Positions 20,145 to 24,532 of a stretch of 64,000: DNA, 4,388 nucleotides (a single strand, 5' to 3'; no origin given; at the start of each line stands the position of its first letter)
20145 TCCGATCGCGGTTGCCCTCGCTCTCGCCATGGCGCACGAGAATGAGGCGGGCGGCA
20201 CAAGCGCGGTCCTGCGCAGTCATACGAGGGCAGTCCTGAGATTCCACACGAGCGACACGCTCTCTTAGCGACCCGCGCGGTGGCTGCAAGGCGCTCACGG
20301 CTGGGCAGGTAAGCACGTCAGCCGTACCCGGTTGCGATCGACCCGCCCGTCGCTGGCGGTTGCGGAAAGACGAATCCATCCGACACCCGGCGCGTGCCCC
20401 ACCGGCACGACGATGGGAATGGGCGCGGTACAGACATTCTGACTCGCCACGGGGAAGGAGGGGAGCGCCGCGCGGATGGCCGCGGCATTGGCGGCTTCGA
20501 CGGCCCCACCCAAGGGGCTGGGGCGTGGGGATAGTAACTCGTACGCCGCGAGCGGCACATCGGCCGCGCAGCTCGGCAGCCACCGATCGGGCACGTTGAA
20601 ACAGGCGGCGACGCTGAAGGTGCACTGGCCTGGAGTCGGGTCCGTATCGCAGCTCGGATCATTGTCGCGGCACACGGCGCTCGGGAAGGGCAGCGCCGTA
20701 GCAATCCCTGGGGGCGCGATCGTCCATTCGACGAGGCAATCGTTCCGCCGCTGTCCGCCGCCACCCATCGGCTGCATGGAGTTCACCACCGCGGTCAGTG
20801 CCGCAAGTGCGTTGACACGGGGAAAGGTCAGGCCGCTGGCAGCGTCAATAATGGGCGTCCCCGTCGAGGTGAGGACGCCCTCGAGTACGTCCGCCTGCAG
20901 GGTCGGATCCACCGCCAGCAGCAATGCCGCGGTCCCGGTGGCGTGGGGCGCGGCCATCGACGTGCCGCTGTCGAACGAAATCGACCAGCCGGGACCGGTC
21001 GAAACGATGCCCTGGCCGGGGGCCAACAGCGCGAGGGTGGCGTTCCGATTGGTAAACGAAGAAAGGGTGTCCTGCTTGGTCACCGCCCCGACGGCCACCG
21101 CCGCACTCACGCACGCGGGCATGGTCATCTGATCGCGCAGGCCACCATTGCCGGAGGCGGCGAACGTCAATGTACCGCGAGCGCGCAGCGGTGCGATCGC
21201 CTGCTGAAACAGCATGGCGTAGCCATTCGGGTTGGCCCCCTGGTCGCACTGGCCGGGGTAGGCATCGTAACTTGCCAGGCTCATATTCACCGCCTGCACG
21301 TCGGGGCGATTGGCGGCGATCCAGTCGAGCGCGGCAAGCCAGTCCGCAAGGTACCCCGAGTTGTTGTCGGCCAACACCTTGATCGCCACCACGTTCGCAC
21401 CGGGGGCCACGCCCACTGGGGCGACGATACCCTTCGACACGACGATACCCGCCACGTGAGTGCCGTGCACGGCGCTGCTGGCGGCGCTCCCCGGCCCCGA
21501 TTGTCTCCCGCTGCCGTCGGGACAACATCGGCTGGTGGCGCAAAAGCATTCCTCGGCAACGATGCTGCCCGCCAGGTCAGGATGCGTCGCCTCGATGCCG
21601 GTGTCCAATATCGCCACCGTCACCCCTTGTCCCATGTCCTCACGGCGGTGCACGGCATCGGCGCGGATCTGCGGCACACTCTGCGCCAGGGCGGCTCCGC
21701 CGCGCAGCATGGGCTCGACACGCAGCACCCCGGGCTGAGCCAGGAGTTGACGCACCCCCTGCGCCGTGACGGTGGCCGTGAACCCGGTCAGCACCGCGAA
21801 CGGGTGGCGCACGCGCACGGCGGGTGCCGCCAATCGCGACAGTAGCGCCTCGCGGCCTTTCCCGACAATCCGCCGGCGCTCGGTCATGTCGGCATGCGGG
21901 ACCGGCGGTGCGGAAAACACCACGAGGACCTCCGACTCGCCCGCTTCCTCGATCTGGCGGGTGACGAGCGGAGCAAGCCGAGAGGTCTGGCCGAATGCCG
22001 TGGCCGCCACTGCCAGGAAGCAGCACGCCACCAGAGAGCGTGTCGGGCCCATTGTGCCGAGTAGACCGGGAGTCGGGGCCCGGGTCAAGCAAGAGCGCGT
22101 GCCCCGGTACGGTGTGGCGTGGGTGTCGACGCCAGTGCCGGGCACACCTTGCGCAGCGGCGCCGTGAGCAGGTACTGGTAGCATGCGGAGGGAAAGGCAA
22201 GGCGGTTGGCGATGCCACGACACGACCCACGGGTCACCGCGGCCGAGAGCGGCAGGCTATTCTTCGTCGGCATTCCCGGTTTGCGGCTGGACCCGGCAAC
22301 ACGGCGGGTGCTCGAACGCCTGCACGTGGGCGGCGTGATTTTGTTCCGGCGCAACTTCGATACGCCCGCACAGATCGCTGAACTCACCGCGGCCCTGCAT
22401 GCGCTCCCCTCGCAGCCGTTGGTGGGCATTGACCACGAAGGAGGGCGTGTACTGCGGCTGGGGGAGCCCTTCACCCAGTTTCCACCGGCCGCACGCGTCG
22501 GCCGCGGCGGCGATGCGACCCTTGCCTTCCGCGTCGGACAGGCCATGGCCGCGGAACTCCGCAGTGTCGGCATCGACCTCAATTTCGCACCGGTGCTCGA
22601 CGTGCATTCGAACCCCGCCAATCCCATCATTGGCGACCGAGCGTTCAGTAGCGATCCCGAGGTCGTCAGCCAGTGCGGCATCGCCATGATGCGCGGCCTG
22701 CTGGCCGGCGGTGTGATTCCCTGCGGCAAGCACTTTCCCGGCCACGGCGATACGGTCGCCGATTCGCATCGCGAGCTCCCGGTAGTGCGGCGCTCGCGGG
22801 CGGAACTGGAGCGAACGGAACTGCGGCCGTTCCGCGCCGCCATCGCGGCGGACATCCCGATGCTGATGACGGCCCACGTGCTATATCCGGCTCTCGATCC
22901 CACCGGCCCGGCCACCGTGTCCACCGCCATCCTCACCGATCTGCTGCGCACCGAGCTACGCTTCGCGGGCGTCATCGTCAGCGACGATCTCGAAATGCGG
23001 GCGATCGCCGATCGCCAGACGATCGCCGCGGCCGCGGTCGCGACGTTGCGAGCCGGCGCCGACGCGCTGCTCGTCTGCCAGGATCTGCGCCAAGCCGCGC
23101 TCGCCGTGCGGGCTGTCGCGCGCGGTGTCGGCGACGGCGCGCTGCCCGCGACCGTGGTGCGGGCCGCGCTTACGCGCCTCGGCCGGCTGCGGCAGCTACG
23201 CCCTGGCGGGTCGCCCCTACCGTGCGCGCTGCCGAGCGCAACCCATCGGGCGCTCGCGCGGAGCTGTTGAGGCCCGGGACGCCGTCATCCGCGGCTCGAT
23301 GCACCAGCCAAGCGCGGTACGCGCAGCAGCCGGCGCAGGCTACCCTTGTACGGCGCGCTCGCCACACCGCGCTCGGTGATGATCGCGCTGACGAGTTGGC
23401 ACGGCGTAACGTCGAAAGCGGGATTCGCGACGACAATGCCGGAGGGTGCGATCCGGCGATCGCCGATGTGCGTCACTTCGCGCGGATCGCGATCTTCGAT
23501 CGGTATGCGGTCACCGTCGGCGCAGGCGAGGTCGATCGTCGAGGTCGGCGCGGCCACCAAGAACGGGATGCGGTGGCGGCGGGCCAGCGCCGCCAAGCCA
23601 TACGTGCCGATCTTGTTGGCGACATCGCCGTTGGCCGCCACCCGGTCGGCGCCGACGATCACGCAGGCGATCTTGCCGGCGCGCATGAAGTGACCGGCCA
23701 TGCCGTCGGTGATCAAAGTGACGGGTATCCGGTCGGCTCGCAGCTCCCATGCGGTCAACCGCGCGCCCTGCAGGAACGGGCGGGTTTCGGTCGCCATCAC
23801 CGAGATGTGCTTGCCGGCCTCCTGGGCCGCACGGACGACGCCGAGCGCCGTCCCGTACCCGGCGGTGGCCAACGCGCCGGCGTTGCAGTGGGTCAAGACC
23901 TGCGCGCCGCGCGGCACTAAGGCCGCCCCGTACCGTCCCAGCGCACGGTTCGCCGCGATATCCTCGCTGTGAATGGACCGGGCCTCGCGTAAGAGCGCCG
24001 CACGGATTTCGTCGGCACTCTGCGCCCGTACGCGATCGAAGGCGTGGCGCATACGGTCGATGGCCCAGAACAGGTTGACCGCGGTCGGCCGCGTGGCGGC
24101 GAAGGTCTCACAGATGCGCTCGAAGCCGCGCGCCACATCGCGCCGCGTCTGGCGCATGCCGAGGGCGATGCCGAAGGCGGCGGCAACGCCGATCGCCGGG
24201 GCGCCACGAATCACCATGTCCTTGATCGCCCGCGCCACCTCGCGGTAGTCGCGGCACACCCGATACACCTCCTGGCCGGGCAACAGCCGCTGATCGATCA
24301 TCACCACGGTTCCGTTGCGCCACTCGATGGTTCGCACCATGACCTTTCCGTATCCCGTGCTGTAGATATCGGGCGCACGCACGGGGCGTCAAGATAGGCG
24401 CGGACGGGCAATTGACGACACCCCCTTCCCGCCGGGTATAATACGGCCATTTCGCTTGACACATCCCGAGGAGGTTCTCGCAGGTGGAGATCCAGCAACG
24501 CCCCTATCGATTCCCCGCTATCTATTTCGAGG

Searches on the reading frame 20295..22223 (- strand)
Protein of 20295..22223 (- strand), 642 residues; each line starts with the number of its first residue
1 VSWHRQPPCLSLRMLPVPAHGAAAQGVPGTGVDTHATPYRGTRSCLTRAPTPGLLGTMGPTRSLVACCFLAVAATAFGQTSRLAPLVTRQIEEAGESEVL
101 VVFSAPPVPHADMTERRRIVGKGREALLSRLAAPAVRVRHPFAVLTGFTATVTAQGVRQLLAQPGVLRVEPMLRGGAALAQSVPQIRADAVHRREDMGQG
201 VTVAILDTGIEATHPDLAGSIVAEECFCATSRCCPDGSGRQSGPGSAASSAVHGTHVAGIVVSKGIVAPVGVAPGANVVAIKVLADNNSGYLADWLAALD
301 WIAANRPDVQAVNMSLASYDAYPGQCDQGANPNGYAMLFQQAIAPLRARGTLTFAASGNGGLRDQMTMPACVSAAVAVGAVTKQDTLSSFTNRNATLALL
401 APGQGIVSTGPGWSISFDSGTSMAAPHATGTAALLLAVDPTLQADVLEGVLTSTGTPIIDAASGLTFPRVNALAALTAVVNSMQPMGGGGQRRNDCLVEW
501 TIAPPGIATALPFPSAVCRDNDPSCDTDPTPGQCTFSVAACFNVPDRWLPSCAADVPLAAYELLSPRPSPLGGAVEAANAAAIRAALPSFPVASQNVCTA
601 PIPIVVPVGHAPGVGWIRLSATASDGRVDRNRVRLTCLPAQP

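Call 30: search_protein_families(library=pfam, proteins=[window:20295-22223:-], max_evalue=0.001)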
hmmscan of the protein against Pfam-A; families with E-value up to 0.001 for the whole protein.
window:20295-22223:- (642 aa): 1 family
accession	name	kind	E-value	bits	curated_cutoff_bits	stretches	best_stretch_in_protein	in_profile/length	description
PF00082.27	Peptidase_S8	-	8.4e-40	137.3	21.8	1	198-455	1-273/288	Subtilase family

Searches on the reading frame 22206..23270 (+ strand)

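Call 30: search_protein_families(library=pfam, proteins=[window:22206-23270:+], max_evalue=0.001)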
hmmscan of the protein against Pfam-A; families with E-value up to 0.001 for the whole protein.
window:22206-23270:+ (354 aa): 1 family
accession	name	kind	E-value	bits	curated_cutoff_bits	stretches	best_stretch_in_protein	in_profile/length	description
PF00933.27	Glyco_hydro_3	-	6.3e-81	272.7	27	1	27-327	15-315/316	Glycosyl hydrolase family 3 N terminal domain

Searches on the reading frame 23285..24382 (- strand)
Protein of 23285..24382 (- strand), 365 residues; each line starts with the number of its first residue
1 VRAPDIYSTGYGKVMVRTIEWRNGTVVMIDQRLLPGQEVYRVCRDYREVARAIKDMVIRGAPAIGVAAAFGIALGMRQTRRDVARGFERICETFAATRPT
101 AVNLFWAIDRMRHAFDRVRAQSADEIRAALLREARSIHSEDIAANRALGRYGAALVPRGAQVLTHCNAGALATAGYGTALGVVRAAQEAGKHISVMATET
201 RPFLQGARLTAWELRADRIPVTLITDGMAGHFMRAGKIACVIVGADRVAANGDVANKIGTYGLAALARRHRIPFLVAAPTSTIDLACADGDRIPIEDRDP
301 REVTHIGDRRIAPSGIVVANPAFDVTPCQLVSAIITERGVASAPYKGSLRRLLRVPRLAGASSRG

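Call 30: search_protein_families(library=pfam, proteins=[window:23285-24382:-], max_evalue=0.001)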
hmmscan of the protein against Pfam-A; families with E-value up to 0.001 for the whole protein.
window:23285-24382:- (365 aa): 1 family
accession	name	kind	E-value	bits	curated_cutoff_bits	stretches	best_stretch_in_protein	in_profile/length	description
PF01008.23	IF-2B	-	1.2e-83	281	22.4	1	58-341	2-278/280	Initiation factor 2 subunit family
